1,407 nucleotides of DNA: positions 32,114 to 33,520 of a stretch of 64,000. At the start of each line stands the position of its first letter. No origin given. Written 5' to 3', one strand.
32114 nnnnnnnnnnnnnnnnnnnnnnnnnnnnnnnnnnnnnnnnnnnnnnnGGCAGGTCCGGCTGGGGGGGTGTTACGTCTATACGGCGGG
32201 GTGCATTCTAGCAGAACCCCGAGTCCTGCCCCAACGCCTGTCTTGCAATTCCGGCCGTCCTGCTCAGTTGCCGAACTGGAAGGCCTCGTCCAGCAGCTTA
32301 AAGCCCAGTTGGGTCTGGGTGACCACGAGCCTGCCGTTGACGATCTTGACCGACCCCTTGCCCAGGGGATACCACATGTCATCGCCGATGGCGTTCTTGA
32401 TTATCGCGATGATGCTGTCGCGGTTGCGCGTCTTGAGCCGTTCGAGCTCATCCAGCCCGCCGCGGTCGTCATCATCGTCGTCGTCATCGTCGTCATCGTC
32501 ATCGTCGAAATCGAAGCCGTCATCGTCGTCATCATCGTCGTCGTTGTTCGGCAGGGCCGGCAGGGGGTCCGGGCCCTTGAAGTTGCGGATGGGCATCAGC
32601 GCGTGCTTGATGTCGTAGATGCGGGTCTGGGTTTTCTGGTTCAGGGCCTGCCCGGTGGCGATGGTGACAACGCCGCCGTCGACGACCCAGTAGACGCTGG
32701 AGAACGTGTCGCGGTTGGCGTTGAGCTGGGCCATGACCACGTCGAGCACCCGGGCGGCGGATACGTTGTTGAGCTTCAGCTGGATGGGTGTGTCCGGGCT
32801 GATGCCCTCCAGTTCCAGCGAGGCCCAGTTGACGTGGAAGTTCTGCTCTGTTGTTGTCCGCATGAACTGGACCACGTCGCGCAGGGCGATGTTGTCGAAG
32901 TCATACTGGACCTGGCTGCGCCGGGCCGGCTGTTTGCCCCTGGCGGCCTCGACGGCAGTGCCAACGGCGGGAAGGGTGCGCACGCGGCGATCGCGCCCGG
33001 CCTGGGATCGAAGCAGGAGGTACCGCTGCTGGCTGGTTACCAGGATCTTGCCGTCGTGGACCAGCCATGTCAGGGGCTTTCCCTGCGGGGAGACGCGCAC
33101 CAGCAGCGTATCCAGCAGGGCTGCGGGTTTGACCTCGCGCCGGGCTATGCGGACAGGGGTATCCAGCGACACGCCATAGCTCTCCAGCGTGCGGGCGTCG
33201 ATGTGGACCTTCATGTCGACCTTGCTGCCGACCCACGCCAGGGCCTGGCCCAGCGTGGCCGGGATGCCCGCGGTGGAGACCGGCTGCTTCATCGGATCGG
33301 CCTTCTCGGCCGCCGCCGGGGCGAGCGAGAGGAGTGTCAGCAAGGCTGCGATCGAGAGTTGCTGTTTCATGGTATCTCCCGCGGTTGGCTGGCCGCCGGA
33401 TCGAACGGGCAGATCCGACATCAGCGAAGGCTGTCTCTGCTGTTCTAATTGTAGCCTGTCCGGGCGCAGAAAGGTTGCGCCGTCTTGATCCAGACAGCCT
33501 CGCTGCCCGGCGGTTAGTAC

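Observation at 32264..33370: Secreted STN-like repeat protein with a D8-GFDF-D14 poly-aspartate tract encoded by an in-frame (GAC/GAT)n microsatellite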

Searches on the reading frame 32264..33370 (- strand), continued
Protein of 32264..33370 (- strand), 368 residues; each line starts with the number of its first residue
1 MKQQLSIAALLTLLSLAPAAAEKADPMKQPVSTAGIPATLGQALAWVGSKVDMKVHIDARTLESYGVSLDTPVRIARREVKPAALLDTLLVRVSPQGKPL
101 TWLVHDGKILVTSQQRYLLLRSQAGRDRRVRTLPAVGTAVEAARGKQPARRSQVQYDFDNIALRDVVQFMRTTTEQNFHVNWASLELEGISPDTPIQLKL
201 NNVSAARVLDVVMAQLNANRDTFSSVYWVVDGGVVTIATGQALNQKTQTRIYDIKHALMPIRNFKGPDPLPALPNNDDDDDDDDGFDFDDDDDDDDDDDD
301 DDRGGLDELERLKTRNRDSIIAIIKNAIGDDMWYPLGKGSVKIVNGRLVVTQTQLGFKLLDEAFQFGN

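Call 43: find_related_loci(query=A1, collection=genome_contigs, flank=4000)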
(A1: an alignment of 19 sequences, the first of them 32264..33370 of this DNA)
Query A1 (368 aa) in genome_contigs; peptide patterns used: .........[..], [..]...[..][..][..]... (x = any residue, [..] = any of these).
59 stretches matched a pattern; 32 encode a relative of the query (tblastn E <= 1e-3); 32 distinct loci.
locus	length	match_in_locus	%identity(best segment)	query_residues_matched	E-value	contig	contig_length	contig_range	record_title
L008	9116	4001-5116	36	1-368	2e-66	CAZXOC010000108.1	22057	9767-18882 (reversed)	MAG TPA_asm: uncultured Planctomycetaceae bacterium isolate SRP068000_co1_356 genome assembly, contig: NODE_3068_length_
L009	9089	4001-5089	37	1-361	9e-64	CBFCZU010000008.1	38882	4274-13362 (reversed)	MAG TPA_asm: uncultured Planctomycetales bacterium isolate SRR26215681_concoct_196 genome assembly, contig: ERZ25073475.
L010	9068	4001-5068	36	7-363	1e-63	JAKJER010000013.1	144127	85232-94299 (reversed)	MAG: Planctomycetota bacterium isolate UR.bin180 UR_contig_126, whole genome shotgun sequence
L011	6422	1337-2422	35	1-363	1e-62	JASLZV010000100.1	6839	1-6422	MAG: Phycisphaerae bacterium isolate ETNP2_MAG_79 NODE_100_length_6839_cov_3.085034, whole genome shotgun sequence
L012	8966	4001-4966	36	25-364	2e-62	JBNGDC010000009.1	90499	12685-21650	MAG: Phycisphaerae bacterium isolate E05-017 bin55.fa-9, whole genome shotgun sequence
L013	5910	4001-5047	35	5-363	3e-62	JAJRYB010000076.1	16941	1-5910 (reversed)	MAG: Planctomycetota bacterium isolate Dive96_bin3.224 k141_3314852, whole genome shotgun sequence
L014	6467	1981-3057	39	1-363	9e-61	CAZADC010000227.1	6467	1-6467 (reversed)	MAG TPA_asm: uncultured Planctomycetaceae bacterium isolate SRP332253_co2_121 genome assembly, contig: NODE_12881_length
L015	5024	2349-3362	38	14-365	6e-60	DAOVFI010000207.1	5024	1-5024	MAG TPA_asm: Planctomycetales bacterium isolate CSMAG_1105 CSMAG_1105_k141_4825282_length_5024_cov_8.5390, whole genome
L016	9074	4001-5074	33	10-365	1e-59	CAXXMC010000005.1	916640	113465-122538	MAG: Phycisphaerae bacterium isolate 5faf82f8-1606-4ed3-8979-838274c66e85 genome assembly, contig: contig_5, whole genom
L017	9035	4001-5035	32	18-365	2e-59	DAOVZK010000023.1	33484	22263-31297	MAG TPA_asm: Planctomycetota bacterium isolate CSMAG_1807 CSMAG_1807_k141_3289051_length_33484_cov_9.0000, whole genome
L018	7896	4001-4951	37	31-365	1e-58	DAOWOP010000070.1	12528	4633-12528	MAG TPA_asm: Planctomycetales bacterium isolate CSMAG_3057 CSMAG_3057_k141_23755_length_12528_cov_54.7669, whole genome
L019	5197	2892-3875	35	31-365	1e-58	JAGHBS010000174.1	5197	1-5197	MAG: Planctomycetota bacterium isolate AUK262 PB_MBMC_216_c_000000000171, whole genome shotgun sequence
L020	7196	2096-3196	33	1-365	1e-58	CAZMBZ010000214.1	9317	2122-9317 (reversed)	MAG TPA_asm: uncultured Planctomycetaceae bacterium isolate binchicken_co181_571 genome assembly, contig: NODE_15115_len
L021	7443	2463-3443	33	27-365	9e-58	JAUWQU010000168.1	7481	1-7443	MAG: Phycisphaerae bacterium isolate CSMAG_2510 CSMAG_2510_k141_403124_length_7481_cov_6.0000, whole genome shotgun sequ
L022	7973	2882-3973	35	1-364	2e-57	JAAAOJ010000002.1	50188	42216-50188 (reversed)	MAG: Planctomycetota bacterium isolate GSL.Bin20 NODE_257_length_50188_cov_0.541135, whole genome shotgun sequence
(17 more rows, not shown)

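Call 56: find_encoding_contigs(protein=window:32264-33370:-, flank=2000, max_places=6)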
Protein window:32264-33370:- (368 aa): no gene with exactly this product is on record in the collection.
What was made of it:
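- Tried and rejected: The exact protein is not on record (call 56).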

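Call 57: find_encoding_contigs(protein=P0001, flank=2000, max_places=6)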
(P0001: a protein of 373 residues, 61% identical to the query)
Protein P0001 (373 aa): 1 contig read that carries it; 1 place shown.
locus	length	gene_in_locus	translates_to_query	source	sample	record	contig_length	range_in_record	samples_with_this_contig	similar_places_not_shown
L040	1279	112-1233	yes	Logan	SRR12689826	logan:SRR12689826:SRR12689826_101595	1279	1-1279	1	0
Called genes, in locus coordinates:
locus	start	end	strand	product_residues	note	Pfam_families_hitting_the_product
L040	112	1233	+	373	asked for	-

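Call 58: list_cluster_members(proteins=[P0001, P0003, P0004, P0008, P0014, P0015, P0016, P0009, P0011, P0012])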
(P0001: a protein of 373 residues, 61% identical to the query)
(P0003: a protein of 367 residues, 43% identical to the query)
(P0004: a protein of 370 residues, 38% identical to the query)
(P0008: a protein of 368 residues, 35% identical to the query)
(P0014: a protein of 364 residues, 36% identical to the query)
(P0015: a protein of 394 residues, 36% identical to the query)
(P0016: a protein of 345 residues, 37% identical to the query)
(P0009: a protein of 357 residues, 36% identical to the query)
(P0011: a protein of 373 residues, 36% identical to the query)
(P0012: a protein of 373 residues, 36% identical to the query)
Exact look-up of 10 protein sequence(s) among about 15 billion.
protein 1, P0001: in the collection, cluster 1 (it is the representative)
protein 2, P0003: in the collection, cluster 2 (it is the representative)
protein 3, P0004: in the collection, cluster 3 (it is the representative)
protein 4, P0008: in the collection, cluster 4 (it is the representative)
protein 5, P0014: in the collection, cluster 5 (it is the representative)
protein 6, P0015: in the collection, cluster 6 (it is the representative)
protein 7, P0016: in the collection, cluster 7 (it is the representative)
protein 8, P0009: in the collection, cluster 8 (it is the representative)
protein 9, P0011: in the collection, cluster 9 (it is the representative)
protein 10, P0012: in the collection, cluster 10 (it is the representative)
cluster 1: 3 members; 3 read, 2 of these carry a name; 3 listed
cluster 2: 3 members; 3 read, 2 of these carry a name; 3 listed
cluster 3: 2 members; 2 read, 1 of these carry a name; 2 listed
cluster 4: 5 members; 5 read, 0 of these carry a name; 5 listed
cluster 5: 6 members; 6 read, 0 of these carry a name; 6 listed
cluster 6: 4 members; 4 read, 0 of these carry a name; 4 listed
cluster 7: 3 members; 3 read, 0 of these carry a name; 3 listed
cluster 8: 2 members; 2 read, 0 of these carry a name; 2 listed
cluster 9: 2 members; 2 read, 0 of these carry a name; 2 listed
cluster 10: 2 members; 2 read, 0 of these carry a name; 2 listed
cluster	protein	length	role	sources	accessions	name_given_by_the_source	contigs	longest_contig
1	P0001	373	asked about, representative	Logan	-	-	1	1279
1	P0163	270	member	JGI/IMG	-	hypothetical protein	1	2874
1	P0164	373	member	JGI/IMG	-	hypothetical protein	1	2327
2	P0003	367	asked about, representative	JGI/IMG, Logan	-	hypothetical protein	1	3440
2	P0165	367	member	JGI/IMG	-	hypothetical protein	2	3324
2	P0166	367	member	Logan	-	-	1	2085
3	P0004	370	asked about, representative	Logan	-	-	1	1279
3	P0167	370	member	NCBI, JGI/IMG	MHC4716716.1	MAG: hypothetical protein ACYS5V_07090 [Planctomycetota bacterium] | hypothetical protein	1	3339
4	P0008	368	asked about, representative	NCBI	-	-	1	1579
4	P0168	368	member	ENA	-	-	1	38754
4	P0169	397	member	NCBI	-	-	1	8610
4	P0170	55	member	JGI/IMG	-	-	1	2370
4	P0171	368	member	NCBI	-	-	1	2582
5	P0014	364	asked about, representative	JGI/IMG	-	-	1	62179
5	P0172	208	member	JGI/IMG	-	-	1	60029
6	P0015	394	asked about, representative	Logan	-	-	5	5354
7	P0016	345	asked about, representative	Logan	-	-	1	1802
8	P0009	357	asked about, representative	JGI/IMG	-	-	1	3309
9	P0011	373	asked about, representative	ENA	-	-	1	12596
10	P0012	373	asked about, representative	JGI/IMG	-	-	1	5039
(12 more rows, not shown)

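Call 74: search_protein_families(library=pfam, proteins=[L009:2922-3845:+, L015:711-1637:+, L002:1713-3560:-, L002:3598-5262:-], max_evalue=0.01)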
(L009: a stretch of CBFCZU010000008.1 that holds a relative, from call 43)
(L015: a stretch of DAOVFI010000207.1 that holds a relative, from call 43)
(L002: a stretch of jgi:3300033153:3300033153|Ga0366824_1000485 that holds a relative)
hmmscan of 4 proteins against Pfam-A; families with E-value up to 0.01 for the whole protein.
L009:2922-3845:+ (308 aa): 3 families
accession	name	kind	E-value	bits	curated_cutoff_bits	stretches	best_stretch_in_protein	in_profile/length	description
PF01180.27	DHO_dh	-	5.3e-79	265.9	27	1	4-291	2-291/291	Dihydroorotate dehydrogenase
PF01207.24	Dus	-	0.0017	18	20.4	0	94-159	54-122/311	Dihydrouridine synthase (Dus)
PF03060.21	NMO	-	0.0018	18.2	28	1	213-275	167-227/331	Nitronate monooxygenase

L015:711-1637:+ (309 aa): 5 families
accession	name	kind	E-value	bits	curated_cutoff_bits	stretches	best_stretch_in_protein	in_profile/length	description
PF01180.27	DHO_dh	-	2.4e-79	267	27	1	4-291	2-291/291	Dihydroorotate dehydrogenase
PF03060.21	NMO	-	0.00055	19.9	28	1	213-276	167-228/331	Nitronate monooxygenase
PF00977.27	His_biosynth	-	0.0012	18.7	23.6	1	233-285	65-117/228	Histidine biosynthesis protein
PF00478.31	IMPDH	-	0.0095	15.4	25.6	1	234-273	200-239/345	IMP dehydrogenase / GMP reductase domain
PF01207.24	Dus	-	0.0097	15.5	20.4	0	235-284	178-227/311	Dihydrouridine synthase (Dus)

L002:1713-3560:- (616 aa): 0 families

L002:3598-5262:- (555 aa): 1 family
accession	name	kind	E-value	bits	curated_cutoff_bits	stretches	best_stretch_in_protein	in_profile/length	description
PF12679.13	ABC2_membrane_2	-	0.00052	19.8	27.2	1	5-128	1-141/283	ABC-2 family transporter protein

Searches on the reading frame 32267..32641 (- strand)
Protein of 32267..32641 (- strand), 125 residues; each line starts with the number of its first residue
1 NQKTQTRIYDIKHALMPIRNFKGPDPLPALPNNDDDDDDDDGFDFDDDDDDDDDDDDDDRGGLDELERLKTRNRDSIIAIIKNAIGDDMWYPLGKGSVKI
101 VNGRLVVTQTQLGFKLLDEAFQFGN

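Call 47: predict_structure(alignment_id=A2)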
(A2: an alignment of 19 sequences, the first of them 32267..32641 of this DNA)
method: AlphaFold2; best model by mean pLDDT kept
length: 125 residues; sequences in the alignment: 19
mean_pLDDT: 69.9   pTM: 0.48
mean pLDDT of the five models: 69.9, 62.0, 58.0, 57.5, 54.0
residues with pLDDT >= 90: 0; 70-90: 71; 50-70: 28; < 50: 26
segments of 3 or more residues with pLDDT < 50: 21-24, 27-34, 40-42, 44-48
pLDDT, mean of each block of 10 residues (from residue 1): 80 67 49 49 49 51 68 86 85 86 87 85 63
secondary structure, 60 per line:
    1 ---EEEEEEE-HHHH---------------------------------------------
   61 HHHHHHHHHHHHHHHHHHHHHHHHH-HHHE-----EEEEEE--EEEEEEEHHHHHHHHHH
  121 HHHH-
elements in order: E4-10 H12-15 H61-85 E96-101 E104-110 H111-124
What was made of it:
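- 32570..32632 (-): Domain 3, first part (residues ~247-267): strand beta1 (TRIYDI) and a short helix ending in the invariant P267. AF2 C-terminal model: strand 4-10 and helix 12-15, equal to residues 247-258 (call 47).
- On Secretin_N (PF03958) / N1-type ring-building motif: The topology is met (call 47).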

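Call 77: fold_search(model_id=the predicted structure, library=pdb)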
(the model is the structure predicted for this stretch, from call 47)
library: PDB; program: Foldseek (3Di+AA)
matches with E <= 10: 432; with E <= 0.001: 0
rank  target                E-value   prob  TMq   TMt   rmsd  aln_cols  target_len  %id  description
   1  3m8e_A                4.8e-01  0.16  0.20  0.23   5.2        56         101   12  Protein structure of Type III plasmid segregation TubR (released 2010-07-07)
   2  4hw0_C                7.0e-01  0.14  0.18  0.22   5.2        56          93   16  Crystal structure of Sso10a-2, a DNA-binding protein from Sulfolobus solfataricus (released 2013-10-30)
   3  8hcn_D                8.5e-01  0.33  0.27  0.14   3.8        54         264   18  CryoEM Structure of Klebsiella pneumoniae UreD/urease complex (released 2023-05-03)
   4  4hw0_A                8.5e-01  0.13  0.21  0.24   7.2        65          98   12  Crystal structure of Sso10a-2, a DNA-binding protein from Sulfolobus solfataricus (released 2013-10-30)
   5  4hw0_B                9.7e-01  0.13  0.18  0.21   5.3        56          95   16  Crystal structure of Sso10a-2, a DNA-binding protein from Sulfolobus solfataricus (released 2013-10-30)
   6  3m9a                  1.0e+00  0.10  0.18  0.21   5.7        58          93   12  Protein structure of type III plasmid segregation TubR (released 2010-07-07)
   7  1mw7                  1.3e+00  0.21  0.23  0.14   3.3        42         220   21  X-RAY STRUCTURE OF Y162_HELPY NORTHEAST STRUCTURAL GENOMICS CONSORTIUM TARGET PR6 (released 2003-01-28)
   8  2co5_B                1.3e+00  0.08  0.17  0.21   7.5        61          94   24  F93 FROM STIV, a winged-helix DNA-binding protein (released 2006-05-31)
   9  3m8f_A                1.4e+00  0.08  0.20  0.23   6.5        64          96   11  Protein structure of type III plasmid segregation TubR mutant (released 2010-07-07)
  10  4qrh_A                1.6e+00  0.08  0.18  0.13   6.2        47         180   26  Molecular mechanism and evolution of guanylate kinase regulation by (p)ppGpp (released 2015-02-25)
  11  3m8e_B                1.7e+00  0.06  0.17  0.20   8.0        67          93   12  Protein structure of Type III plasmid segregation TubR (released 2010-07-07)
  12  4v1a_l                1.8e+00  0.09  0.21  0.20   4.7        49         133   20  Structure of the large subunit of the mammalian mitoribosome, part 2 of 2 (released 2014-10-08)
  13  2j41_A                1.8e+00  0.08  0.18  0.14   5.6        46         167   26  Crystal structure of Staphylococcus aureus guanylate monophosphate kinase (released 2006-10-11)
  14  3w3y_A                1.8e+00  0.04  0.14  0.03  16.2        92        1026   12  Crystal structure of Kap121p bound to Nup53p (released 2013-04-10)
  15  5a0m_B                2.1e+00  0.08  0.19  0.12   4.3        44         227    9  THE CRYSTAL STRUCTURE OF I-SCEI IN COMPLEX WITH ITS TARGET DNA IN THE PRESENCE OF MN (released 2016-05-04)
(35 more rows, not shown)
